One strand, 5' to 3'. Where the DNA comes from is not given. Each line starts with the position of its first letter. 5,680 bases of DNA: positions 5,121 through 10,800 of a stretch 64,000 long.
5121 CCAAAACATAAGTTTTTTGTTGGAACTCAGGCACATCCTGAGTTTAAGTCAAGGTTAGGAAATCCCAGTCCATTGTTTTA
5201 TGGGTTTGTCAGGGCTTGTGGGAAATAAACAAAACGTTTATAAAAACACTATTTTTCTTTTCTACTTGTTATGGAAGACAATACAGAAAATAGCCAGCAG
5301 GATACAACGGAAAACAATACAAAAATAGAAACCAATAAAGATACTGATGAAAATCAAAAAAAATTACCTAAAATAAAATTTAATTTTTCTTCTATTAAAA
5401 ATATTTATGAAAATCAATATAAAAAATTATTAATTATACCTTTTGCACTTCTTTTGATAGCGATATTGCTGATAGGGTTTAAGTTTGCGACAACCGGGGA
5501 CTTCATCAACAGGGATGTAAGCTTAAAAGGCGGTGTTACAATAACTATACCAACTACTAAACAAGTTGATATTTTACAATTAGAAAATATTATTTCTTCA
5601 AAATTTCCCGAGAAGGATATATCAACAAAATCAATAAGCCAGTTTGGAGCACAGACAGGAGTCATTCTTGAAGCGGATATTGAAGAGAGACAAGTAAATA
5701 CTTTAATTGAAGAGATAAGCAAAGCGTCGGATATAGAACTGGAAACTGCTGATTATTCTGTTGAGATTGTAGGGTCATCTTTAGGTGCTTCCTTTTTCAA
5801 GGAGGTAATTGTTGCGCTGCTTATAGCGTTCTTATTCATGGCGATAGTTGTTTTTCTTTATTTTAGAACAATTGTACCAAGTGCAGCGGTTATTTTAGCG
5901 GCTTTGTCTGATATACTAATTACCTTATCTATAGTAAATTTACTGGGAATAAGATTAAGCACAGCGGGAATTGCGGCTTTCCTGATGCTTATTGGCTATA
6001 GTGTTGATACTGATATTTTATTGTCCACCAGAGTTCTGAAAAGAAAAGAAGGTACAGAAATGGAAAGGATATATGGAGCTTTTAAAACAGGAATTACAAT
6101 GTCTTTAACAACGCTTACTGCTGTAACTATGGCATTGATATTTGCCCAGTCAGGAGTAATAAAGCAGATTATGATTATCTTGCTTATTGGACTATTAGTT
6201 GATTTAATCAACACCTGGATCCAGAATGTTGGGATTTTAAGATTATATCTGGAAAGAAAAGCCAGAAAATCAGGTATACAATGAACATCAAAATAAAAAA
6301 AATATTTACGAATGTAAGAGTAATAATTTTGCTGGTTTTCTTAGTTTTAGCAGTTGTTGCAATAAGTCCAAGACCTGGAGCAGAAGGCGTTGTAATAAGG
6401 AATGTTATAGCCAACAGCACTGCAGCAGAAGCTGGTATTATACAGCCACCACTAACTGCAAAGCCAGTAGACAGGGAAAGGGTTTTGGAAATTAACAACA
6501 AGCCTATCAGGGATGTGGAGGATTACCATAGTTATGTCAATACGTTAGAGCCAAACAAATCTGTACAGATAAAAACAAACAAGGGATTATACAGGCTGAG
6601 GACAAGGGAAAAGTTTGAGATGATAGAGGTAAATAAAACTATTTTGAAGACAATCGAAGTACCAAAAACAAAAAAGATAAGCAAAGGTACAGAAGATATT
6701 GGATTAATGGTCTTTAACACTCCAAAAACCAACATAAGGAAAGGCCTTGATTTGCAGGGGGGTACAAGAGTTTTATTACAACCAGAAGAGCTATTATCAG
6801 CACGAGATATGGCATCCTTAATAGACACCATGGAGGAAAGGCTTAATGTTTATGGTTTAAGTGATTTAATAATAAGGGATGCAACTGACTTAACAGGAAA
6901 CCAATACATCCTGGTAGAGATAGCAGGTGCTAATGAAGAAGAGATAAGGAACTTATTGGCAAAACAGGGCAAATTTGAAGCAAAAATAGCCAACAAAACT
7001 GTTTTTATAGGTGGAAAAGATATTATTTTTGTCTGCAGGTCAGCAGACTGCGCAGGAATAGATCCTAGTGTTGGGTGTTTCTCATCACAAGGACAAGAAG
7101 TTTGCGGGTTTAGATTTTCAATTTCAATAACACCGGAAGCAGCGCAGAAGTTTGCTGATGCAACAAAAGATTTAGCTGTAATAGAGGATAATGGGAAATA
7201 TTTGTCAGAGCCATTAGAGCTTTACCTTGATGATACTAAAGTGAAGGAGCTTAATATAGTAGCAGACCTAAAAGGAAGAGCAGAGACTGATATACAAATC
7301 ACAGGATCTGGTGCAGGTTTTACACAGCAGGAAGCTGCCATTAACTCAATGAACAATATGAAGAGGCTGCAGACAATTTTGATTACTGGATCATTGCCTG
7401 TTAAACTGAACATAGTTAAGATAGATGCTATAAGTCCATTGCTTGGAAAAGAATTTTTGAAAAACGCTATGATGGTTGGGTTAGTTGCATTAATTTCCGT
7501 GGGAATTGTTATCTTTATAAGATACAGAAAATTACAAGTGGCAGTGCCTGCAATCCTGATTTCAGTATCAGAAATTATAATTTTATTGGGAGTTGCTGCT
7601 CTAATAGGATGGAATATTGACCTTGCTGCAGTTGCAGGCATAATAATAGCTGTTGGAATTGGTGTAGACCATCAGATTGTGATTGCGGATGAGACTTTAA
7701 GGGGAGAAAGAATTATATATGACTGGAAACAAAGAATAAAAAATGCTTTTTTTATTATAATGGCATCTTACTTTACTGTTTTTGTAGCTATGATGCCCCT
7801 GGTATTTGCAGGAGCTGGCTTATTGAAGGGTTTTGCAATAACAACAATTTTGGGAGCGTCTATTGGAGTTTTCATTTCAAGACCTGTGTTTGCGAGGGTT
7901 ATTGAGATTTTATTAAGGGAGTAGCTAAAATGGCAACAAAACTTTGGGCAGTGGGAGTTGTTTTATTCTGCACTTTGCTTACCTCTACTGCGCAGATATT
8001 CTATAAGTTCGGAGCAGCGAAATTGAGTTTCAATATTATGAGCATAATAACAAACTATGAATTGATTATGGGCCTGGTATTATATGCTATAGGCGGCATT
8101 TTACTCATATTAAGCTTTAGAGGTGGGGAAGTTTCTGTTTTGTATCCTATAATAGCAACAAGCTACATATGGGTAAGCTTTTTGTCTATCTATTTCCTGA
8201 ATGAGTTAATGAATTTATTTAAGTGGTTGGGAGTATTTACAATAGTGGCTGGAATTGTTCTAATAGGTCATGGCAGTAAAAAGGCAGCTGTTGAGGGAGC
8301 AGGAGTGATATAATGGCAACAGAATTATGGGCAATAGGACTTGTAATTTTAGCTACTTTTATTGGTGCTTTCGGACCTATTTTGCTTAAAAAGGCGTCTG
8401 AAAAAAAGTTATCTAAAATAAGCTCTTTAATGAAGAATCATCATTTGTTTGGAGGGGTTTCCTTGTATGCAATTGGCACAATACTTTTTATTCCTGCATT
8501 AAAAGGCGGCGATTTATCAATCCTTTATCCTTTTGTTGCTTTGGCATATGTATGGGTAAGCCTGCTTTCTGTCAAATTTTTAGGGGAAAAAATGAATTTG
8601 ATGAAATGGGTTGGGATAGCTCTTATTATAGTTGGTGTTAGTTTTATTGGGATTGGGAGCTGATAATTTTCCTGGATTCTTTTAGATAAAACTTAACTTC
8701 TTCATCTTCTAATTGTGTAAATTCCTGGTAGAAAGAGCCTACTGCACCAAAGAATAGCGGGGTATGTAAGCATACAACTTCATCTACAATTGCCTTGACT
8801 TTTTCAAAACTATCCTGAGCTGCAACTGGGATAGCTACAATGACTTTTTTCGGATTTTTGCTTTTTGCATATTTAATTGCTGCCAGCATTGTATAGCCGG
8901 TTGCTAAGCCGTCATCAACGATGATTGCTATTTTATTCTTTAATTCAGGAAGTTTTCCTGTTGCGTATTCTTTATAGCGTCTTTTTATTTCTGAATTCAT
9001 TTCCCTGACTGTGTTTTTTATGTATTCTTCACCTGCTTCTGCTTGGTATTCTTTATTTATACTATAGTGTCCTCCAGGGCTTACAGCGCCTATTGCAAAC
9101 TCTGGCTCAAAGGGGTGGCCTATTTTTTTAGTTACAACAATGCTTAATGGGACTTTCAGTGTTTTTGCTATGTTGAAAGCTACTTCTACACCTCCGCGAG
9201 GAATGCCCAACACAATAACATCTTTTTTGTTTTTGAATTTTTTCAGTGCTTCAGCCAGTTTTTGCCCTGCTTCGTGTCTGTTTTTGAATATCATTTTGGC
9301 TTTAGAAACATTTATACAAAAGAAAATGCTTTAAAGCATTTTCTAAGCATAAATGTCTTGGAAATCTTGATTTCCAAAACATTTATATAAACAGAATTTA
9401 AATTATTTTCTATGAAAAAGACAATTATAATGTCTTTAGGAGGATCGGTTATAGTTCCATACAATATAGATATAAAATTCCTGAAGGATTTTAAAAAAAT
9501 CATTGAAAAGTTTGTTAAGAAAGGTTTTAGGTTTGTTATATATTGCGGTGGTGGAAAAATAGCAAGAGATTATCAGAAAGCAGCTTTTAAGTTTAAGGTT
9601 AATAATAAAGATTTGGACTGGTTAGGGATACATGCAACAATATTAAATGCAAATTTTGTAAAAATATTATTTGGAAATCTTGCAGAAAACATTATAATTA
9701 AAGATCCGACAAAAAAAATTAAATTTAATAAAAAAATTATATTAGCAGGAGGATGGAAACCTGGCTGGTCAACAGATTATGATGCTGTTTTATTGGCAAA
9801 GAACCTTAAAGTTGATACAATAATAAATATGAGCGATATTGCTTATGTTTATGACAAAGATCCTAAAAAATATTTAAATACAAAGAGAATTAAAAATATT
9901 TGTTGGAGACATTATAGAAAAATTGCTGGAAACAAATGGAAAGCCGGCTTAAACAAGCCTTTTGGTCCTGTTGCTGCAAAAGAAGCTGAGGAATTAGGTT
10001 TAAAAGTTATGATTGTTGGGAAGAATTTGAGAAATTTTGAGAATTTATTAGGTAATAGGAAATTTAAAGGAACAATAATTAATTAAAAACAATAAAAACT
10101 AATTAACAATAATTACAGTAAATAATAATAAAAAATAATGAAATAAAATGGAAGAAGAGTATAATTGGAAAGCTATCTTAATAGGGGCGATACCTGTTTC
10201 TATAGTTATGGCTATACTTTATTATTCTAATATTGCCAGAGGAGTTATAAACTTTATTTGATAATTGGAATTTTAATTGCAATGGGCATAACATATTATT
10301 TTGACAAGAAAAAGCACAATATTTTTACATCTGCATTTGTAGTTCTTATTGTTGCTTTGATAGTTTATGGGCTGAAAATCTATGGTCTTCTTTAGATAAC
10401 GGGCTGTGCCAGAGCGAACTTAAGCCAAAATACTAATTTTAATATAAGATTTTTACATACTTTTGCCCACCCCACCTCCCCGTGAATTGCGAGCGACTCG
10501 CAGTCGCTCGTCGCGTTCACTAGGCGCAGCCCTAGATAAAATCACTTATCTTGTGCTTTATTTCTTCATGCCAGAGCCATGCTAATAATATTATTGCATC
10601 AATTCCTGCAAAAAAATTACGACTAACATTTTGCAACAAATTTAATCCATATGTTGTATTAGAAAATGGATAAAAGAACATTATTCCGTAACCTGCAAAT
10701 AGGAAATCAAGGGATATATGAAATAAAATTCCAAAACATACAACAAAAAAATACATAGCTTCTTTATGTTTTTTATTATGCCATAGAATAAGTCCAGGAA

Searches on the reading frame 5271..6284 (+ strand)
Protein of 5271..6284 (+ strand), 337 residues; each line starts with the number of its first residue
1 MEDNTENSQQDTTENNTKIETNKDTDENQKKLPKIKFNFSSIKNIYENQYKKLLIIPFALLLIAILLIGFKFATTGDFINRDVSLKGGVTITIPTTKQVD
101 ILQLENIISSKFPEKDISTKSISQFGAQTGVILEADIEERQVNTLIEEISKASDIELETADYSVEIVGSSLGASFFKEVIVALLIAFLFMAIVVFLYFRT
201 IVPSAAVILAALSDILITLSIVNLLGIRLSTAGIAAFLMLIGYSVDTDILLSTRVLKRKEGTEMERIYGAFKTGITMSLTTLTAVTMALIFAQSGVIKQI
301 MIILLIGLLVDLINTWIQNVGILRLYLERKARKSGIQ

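Call 34: search_protein_families(library=pfam, proteins=[window:5271-6284:+])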
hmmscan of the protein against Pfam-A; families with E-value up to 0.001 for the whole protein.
window:5271-6284:+ (337 aa): 2 families
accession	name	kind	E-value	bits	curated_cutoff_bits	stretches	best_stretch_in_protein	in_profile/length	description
PF02355.23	SecD_SecF_C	-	3.8e-32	111.7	20.5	1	155-328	9-188/189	Protein export membrane protein SecD/SecF, C-terminal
PF03176.21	MMPL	-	8.2e-05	22.1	20.5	1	130-313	91-289/333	MMPL family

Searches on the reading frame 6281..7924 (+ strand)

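Call 34: search_protein_families(library=pfam, proteins=[window:6281-7924:+])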
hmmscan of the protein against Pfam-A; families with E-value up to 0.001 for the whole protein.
window:6281-7924:+ (547 aa): 3 families
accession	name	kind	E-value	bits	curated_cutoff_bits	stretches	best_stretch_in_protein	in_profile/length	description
PF02355.23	SecD_SecF_C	-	1.2e-16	61.1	20.5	1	375-533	12-175/189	Protein export membrane protein SecD/SecF, C-terminal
PF13180.12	PDZ_2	-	9.6e-05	23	27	1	29-99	6-67/80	PDZ domain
PF17820.7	PDZ_6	-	0.00048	20.3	27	0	38-87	1-41/54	PDZ domain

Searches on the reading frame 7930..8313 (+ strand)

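Call 34: search_protein_families(library=pfam, proteins=[window:7930-8313:+])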
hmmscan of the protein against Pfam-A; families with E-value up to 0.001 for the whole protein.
window:7930-8313:+ (127 aa): 1 family
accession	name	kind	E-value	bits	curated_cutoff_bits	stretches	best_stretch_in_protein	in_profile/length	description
PF00892.27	EamA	-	3.3e-05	24.6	28.2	1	43-112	64-133/135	EamA-like transporter family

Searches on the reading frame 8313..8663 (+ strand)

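Call 34: search_protein_families(library=pfam, proteins=[window:8313-8663:+])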
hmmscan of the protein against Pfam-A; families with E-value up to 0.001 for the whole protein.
window:8313-8663:+ (116 aa): 2 families
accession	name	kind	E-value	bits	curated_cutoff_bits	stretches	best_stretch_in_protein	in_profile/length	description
PF00892.27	EamA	-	1.6e-09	38.6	28.2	1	45-112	66-133/135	EamA-like transporter family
PF10639.15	TMEM234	-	0.00056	20.4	30.1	1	31-112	30-112/113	Putative transmembrane family 234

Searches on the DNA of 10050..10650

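Call 50: search_rna_families(source=window, start=10050, end=10650, threshold=evalue, max_evalue=5, show_alignments=1)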
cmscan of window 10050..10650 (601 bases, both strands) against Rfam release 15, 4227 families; matches with E-value up to 5: 2.
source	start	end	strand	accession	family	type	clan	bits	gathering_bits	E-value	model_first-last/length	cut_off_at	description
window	10391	10411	-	RF02448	SpR20_sRNA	Gene; sRNA;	-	13.5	45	4.7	1-45/45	no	Streptococcus sRNA SpR20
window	10459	10633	-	RF02933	ARRPOF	Gene; sRNA;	-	11.9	127.2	2.3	1-256/256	no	ARRPOF RNA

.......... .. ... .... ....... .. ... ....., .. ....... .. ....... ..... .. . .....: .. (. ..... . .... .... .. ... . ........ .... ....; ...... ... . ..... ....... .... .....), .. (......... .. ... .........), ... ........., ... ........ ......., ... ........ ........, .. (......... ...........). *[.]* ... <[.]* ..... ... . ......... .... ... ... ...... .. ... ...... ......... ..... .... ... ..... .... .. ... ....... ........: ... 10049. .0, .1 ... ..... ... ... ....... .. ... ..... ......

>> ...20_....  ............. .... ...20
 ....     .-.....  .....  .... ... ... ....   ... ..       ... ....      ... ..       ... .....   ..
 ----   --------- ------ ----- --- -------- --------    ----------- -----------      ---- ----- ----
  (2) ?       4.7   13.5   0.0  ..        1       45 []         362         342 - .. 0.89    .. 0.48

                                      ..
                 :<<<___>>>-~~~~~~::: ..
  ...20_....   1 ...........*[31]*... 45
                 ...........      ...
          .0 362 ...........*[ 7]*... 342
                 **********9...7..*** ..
